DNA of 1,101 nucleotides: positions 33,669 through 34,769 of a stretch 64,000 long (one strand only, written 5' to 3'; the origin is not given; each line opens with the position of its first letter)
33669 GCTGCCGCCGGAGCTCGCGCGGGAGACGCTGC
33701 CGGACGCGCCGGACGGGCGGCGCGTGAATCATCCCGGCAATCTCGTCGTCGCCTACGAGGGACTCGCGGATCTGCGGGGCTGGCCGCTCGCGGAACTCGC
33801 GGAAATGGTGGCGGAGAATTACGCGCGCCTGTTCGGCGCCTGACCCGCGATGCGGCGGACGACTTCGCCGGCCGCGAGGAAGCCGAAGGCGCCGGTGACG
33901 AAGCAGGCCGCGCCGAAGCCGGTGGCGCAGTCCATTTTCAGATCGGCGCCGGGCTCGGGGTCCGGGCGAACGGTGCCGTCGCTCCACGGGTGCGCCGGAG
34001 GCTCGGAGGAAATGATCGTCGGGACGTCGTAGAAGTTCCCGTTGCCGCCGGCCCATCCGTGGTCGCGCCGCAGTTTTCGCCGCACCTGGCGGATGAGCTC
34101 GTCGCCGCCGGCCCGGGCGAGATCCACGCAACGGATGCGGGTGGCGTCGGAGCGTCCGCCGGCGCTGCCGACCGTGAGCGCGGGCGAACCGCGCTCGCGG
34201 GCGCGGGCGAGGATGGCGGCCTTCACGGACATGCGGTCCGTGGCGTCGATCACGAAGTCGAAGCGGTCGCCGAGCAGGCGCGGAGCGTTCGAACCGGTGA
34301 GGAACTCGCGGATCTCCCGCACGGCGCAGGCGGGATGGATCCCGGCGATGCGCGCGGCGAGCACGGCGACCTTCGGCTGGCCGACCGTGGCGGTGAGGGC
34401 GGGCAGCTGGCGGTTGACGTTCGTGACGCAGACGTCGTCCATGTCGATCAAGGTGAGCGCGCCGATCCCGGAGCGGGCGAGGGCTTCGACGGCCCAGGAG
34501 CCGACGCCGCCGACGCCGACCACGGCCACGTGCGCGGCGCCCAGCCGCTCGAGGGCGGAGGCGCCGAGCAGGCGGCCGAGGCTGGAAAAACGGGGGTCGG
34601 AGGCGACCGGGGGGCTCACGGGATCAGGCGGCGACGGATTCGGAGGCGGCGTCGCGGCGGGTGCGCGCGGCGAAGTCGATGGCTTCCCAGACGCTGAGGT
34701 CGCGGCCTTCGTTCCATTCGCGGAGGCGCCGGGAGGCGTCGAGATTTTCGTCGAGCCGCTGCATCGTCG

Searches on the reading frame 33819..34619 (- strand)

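Call 53: search_protein_families(library=pfam, proteins=[window:33819-34619:-], max_evalue=0.0001)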
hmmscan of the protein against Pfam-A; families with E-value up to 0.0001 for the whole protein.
window:33819-34619:- (266 aa): 1 family
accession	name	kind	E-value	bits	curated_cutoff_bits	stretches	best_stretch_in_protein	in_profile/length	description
PF00899.27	ThiF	-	1.6e-36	126.1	28.1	1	17-260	9-205/238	ThiF family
